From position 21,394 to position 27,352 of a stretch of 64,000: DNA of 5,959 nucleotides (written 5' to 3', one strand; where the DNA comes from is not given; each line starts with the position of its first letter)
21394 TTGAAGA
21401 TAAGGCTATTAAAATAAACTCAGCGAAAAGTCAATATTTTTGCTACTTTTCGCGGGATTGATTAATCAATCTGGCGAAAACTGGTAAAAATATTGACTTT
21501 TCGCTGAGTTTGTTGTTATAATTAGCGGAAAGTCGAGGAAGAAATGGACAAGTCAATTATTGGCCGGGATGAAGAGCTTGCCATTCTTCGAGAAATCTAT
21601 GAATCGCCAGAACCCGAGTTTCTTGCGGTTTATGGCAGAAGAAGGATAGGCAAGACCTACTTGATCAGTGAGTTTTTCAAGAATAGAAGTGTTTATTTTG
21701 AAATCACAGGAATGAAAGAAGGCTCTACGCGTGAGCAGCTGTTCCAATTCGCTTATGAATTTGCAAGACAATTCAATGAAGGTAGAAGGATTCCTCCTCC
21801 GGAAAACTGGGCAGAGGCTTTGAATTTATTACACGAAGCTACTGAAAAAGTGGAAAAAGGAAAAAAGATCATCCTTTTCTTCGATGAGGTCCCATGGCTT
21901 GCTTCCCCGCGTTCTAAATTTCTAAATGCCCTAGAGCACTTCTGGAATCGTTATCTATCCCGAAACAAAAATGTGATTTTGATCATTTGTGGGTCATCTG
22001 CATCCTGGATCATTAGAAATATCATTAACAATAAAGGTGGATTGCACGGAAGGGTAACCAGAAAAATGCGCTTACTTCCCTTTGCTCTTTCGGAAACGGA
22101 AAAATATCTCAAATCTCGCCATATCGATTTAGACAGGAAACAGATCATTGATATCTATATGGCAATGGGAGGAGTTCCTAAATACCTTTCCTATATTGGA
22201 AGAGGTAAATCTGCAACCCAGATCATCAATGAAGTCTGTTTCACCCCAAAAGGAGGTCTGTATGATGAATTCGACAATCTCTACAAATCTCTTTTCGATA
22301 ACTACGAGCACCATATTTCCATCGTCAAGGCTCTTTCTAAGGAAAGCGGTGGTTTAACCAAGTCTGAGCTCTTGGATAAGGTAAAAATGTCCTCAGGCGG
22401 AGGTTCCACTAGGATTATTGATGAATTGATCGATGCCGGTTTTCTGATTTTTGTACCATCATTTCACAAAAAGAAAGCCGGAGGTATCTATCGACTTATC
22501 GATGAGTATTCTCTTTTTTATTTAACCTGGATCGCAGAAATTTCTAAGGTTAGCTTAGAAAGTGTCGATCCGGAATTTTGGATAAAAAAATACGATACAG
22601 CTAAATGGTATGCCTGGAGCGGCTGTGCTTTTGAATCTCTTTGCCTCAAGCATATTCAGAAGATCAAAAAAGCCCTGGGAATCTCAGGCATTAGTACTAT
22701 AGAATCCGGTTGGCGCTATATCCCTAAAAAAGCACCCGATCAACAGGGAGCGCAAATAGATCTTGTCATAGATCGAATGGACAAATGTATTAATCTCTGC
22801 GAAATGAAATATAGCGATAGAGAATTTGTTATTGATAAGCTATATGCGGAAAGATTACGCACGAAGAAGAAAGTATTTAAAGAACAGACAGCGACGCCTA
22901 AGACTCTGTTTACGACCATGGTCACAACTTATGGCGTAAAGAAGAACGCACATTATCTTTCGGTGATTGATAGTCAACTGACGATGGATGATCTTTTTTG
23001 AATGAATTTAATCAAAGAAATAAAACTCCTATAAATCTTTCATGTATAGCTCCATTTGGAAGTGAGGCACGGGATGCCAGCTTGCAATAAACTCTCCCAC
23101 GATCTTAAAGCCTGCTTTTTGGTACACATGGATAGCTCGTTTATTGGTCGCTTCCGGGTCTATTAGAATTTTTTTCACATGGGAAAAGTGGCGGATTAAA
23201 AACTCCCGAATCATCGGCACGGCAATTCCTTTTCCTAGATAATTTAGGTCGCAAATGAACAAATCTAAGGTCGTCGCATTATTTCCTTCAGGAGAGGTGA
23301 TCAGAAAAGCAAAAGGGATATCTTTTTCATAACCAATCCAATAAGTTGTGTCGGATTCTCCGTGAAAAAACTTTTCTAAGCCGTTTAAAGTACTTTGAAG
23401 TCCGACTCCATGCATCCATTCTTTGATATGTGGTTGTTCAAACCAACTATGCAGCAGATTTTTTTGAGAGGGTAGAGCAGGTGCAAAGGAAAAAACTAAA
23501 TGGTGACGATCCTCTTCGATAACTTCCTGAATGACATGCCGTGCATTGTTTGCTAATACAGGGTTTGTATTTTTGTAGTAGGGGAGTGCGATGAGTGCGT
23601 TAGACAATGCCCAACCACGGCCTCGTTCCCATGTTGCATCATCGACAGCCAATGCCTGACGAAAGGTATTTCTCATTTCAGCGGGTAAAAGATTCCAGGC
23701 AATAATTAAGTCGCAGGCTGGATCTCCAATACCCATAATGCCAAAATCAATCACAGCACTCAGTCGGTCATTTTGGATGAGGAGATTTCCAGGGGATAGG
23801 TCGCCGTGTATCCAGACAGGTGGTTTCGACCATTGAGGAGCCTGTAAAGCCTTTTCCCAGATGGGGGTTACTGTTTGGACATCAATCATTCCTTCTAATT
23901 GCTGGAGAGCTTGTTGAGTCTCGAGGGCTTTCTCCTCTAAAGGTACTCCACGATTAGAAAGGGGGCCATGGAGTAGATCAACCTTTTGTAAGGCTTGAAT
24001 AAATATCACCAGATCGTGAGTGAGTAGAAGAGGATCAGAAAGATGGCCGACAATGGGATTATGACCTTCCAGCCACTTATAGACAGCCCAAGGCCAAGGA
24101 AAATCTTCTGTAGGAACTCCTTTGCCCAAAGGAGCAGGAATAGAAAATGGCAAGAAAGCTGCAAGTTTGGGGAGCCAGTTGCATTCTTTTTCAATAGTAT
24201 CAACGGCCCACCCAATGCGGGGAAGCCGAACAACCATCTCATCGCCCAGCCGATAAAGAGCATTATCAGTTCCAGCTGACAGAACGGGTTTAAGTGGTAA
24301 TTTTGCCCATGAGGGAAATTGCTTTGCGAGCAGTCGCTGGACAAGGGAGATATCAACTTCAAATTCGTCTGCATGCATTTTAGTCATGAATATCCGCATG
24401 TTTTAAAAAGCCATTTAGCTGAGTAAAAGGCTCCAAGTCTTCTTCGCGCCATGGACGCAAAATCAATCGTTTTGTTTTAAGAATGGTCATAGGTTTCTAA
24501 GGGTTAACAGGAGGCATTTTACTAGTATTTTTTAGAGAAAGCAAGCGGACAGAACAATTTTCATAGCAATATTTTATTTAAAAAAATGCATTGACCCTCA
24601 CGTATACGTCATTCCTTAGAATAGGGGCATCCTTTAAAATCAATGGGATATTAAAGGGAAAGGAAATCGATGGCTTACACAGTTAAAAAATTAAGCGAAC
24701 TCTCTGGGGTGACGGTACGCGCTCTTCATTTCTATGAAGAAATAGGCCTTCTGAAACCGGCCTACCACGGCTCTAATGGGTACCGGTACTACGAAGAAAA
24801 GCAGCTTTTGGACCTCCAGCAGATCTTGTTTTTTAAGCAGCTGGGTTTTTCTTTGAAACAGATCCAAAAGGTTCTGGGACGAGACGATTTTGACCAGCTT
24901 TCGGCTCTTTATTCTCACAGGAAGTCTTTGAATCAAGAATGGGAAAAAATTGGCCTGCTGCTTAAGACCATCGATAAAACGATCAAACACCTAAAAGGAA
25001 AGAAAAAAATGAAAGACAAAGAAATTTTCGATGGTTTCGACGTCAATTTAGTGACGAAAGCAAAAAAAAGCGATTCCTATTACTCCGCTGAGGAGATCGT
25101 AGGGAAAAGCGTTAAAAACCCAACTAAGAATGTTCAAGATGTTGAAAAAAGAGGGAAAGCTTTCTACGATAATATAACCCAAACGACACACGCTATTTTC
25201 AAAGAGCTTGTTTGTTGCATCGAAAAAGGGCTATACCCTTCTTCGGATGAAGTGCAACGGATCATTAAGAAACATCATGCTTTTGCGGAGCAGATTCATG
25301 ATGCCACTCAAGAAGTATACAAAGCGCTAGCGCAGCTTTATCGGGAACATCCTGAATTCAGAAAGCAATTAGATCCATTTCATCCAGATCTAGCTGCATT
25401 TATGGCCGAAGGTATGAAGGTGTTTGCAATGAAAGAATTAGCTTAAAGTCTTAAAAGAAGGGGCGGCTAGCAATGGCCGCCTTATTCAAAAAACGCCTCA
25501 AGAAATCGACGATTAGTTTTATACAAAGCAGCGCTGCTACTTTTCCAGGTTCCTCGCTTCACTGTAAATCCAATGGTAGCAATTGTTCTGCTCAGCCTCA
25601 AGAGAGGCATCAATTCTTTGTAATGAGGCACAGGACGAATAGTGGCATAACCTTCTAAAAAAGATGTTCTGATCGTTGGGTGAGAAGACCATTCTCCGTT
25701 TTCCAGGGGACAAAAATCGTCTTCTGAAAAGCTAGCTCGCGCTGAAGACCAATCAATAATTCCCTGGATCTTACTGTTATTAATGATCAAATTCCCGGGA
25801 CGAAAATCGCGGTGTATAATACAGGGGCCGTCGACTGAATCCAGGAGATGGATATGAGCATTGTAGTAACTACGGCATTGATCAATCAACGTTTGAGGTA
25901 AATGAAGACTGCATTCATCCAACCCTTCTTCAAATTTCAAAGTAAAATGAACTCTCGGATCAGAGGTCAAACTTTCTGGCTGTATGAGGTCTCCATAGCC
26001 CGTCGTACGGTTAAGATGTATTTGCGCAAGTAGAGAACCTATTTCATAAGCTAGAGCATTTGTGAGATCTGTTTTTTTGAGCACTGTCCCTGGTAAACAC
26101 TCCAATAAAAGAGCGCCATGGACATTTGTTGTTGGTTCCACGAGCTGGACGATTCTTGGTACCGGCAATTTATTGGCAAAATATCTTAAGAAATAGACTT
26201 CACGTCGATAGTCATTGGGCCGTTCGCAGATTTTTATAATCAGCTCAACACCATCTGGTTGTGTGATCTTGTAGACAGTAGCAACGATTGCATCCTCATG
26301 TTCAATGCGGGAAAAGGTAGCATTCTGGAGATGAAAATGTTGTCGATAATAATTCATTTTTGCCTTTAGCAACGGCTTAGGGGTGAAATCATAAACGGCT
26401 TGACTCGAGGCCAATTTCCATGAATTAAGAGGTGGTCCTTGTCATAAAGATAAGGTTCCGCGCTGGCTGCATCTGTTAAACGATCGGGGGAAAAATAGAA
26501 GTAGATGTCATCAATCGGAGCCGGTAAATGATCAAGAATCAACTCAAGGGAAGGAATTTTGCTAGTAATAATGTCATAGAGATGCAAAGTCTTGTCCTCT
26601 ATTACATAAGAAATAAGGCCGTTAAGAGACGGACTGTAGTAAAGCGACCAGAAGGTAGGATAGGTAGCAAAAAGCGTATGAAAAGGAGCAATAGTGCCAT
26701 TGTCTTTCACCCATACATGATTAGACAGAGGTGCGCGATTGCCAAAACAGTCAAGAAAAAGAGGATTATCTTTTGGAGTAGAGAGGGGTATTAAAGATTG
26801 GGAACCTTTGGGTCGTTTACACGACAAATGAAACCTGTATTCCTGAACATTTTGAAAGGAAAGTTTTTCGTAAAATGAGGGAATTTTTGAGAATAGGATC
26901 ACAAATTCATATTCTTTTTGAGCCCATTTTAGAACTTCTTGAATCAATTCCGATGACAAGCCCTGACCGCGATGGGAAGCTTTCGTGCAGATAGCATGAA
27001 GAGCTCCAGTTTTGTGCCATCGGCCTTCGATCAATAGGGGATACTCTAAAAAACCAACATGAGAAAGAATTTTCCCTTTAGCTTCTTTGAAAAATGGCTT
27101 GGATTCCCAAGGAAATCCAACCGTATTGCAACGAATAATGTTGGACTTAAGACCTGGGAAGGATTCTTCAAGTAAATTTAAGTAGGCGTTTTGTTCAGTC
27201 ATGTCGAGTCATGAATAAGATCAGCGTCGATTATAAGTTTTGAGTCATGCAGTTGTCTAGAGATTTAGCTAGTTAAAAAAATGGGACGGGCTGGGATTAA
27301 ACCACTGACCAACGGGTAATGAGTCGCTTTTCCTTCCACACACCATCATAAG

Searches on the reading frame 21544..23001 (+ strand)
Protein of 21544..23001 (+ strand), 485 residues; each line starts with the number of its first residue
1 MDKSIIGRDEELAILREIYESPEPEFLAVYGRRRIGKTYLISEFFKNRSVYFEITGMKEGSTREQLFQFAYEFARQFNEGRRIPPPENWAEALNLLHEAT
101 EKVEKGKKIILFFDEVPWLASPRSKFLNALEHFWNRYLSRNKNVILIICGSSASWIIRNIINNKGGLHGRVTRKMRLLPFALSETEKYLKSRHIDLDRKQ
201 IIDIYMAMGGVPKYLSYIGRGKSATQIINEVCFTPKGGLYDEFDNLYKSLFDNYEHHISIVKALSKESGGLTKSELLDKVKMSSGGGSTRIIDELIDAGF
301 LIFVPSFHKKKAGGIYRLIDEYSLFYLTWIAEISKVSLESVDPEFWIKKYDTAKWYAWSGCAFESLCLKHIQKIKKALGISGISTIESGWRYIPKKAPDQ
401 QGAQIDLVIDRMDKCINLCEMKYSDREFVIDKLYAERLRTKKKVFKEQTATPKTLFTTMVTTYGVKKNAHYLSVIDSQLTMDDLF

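Call 71: search_protein_families(library=padloc, proteins=[window:21544-23001:+], max_evalue=0.001)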
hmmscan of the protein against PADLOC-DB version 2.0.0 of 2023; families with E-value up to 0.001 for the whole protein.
window:21544-23001:+ (485 aa): 7 families
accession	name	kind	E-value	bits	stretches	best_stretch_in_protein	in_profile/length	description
PDLC04984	PDC-S27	-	2.2e-190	631.6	1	4-485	3-473/474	-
PDLC04985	PDC-S27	-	1.1e-12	45.6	1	4-428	5-421/484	-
PDLC04787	PDC-S01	-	2.7e-11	41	1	1-231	6-202/412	-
PDLC04789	PDC-S01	-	1.8e-06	25.2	0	24-68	17-61/375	-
PDLC04786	PDC-S01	-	0.00065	16.6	0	20-117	16-97/439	-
PDLC04791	PDC-S01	-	0.00066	16.5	0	12-171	7-137/395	-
PDLC04792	PDC-S01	-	0.00071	16.3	0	16-68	11-63/452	-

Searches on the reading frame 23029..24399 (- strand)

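Call 73: search_protein_families(library=pfam, proteins=[window:23029-24399:-], max_evalue=0.001)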
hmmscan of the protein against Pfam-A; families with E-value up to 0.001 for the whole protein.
window:23029-24399:- (456 aa): 4 families
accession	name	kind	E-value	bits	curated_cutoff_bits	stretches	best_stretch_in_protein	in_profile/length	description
PF01636.29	APH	-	2.6e-39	135.8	23.2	1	40-263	5-239/239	Phosphotransferase enzyme family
PF13523.12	Acetyltransf_8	-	6.3e-12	45.8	27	1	314-437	7-143/145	Acetyltransferase (GNAT) domain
PF00583.31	Acetyltransf_1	-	1.1e-05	26.1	20.7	1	319-431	7-116/116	Acetyltransferase (GNAT) family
PF13508.13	Acetyltransf_7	-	0.00014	22.6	27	0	350-432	2-83/84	Acetyltransferase (GNAT) domain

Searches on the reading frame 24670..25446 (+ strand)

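Call 73: search_protein_families(library=pfam, proteins=[window:24670-25446:+], max_evalue=0.001)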
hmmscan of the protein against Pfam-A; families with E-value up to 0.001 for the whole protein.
window:24670-25446:+ (258 aa): 4 families
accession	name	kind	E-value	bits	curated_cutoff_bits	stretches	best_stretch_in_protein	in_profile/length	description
PF07739.18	TipAS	-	1.5e-19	71.1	23.8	1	156-252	20-117/117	TipAS antibiotic-recognition domain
PF13411.12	MerR_1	-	5.3e-19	68.5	21.6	1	3-69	1-66/69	MerR HTH family regulatory protein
PF00376.29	MerR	-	3.6e-15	55.9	28.2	1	4-41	1-38/38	MerR family regulatory protein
PF09278.17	MerR-DNA-bind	-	0.00021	22.3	25.4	0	49-97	4-58/65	MerR, DNA binding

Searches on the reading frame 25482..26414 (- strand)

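Call 73: search_protein_families(library=pfam, proteins=[window:25482-26414:-], max_evalue=0.001)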
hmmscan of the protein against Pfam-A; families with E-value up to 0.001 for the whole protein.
window:25482-26414:- (310 aa): 1 family
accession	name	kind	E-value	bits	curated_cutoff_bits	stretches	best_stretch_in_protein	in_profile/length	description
PF01636.29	APH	-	1.5e-21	77.7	23.2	1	46-226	12-198/239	Phosphotransferase enzyme family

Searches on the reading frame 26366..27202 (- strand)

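Call 73: search_protein_families(library=pfam, proteins=[window:26366-27202:-], max_evalue=0.001)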
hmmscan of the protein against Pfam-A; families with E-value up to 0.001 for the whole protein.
window:26366-27202:- (278 aa): 4 families
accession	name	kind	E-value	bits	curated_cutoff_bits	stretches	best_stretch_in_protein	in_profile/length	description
PF13527.13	Acetyltransf_9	-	3.1e-09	37.3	25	1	41-116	48-124/127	Acetyltransferase (GNAT) domain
PF00583.31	Acetyltransf_1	-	1.4e-08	35.5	20.7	1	33-103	32-98/116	Acetyltransferase (GNAT) family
PF13508.13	Acetyltransf_7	-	9.9e-07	29.5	27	1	61-117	28-83/84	Acetyltransferase (GNAT) domain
PF08445.16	FR47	-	0.00021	21.6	22.1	1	64-123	20-84/86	FR47-like protein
